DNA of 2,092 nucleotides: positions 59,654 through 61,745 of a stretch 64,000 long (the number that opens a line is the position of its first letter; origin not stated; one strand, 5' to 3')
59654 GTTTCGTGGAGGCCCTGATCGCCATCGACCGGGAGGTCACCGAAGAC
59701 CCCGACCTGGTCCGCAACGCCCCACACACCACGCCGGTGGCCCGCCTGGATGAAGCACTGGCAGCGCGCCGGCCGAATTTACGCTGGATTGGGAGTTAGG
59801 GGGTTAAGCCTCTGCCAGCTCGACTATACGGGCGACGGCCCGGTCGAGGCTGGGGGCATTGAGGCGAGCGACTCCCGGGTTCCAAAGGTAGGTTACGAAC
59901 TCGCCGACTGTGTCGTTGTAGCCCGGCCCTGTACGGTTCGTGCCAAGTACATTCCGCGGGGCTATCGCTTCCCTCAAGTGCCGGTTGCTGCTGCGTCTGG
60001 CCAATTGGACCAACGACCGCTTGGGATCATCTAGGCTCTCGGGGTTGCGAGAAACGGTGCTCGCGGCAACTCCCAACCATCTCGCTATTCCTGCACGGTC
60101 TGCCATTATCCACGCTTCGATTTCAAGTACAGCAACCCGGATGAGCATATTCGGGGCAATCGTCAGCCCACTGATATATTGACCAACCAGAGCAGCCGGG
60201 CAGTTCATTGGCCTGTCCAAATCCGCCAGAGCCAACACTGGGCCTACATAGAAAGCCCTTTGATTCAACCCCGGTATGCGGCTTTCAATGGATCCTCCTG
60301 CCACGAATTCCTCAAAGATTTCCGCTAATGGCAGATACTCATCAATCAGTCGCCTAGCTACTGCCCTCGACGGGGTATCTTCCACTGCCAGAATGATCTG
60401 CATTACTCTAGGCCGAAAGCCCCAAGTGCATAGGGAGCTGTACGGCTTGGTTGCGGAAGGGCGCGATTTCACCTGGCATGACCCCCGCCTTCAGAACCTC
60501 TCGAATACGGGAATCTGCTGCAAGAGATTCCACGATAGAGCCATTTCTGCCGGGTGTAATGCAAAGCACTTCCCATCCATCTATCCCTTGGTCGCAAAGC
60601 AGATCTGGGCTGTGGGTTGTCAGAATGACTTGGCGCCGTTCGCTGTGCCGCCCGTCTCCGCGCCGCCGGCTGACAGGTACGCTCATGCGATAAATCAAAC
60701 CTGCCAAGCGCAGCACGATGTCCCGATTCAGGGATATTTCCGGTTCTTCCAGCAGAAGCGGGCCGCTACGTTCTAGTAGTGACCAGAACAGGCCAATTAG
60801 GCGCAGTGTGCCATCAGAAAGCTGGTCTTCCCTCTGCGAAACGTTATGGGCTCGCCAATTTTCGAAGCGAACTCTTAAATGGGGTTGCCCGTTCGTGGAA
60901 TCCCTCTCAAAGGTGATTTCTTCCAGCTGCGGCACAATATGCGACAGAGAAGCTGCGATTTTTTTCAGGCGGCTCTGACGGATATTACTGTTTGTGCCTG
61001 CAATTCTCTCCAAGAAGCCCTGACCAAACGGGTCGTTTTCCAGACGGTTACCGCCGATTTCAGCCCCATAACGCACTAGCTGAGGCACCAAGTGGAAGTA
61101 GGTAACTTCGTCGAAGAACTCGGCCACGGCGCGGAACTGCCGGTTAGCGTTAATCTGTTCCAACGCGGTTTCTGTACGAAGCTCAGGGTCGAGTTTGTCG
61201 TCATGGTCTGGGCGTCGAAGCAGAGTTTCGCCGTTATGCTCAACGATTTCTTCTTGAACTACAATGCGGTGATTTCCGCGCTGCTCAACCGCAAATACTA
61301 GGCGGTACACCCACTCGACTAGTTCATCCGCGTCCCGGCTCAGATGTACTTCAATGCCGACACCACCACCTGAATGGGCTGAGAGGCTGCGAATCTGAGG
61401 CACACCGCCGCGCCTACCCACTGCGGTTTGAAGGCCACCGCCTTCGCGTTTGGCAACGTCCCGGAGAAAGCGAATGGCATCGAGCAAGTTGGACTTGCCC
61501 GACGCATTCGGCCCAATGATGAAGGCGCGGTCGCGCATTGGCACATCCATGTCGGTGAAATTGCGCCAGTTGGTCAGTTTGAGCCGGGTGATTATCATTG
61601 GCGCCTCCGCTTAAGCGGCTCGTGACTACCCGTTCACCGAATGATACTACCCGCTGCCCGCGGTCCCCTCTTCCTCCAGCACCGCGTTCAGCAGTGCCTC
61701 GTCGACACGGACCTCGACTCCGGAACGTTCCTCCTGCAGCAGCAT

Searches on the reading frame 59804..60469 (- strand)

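Call 91: search_protein_families(library=padloc, proteins=[window:59804-60469:-], max_evalue=0.00001)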
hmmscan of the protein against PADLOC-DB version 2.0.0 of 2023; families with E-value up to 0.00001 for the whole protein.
window:59804-60469:- (221 aa): 4 families
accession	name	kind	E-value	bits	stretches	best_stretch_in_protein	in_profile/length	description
PDLC04194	HEC-01B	-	3.6e-47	158.8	1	24-220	5-199/204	-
PDLC04193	HEC-01B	-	1.1e-34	118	1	23-218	1-192/195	-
PDLC04197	HEC-01B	-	4.9e-33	112.4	1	23-219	1-190/192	-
PDLC04191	HEC-01B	-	1.6e-06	26.2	1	77-166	65-149/192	-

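Call 92: search_protein_families(library=pfam, proteins=[window:59804-60469:-], max_evalue=0.001)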
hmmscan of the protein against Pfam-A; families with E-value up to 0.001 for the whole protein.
window:59804-60469:- (221 aa): 0 families

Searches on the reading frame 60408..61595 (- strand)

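Call 91: search_protein_families(library=padloc, proteins=[window:60408-61595:-], max_evalue=0.00001)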
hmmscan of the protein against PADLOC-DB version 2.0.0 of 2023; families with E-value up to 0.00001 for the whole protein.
window:60408-61595:- (395 aa): 54 families (the best 25 are shown)
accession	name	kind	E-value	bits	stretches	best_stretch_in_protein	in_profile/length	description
PDLC04180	HEC-01A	-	2.9e-133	442.7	1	2-379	3-367/382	-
PDLC04178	HEC-01A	-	9.7e-43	144.7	1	2-363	9-361/399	-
PDLC02980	AriA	-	1e-31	109.1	1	25-333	3-303/304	-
PDLC04182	HEC-01A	-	1.2e-28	98.3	2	140-375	173-392/406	-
PDLC04184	HEC-01A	-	2e-24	84.5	2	159-333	216-391/464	-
PDLC04175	HEC-01A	-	7.9e-23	79.1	1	2-334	6-313/363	-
PDLC04135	mad3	-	1.7e-22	78.5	1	2-369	2-361/374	mads_3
PDLC04177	HEC-01A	-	2.6e-21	74.1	2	2-121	5-118/393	-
PDLC04183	HEC-01A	-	1.2e-19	68.7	2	2-69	5-69/402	-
PDLC04176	HEC-01A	-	2.5e-17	61.3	1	2-330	3-318/371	-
PDLC02335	AbiLi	-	6.5e-17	59.6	1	2-334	50-242/326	AbiLi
PDLC04391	PDC-M07A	-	1.5e-16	58.5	1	2-102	2-103/412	-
PDLC04389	PDC-M07A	-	4.1e-16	57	1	2-69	6-72/443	-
PDLC02979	AriA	-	2.3e-15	55.3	2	2-46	3-48/373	-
PDLC04393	PDC-M07A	-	2.3e-15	54.5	1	2-131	2-130/435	-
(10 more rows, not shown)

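Call 92: search_protein_families(library=pfam, proteins=[window:60408-61595:-], max_evalue=0.001)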
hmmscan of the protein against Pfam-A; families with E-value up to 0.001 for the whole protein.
window:60408-61595:- (395 aa): 6 families
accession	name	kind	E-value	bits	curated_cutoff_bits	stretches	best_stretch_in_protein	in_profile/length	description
PF13304.12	AAA_21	-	1.8e-33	117.3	27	1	24-333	2-303/304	AAA domain, putative AbiEii toxin, Type IV TA system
PF13175.12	AAA_15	-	1.1e-13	52.1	32.1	2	2-46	3-48/374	AAA ATPase domain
PF13555.12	AAA_29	-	1.3e-09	38.1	27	1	3-44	2-45/61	P-loop containing region of AAA domain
PF02463.25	SMC_N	-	3.3e-08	33.7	40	1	2-44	2-47/220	RecF/RecN/SMC N terminal domain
PF00005.33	ABC_tran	-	0.0001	23.4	25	0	15-42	5-32/137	ABC transporter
PF13476.12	AAA_23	-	0.00061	20.9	27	0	4-43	1-41/201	AAA domain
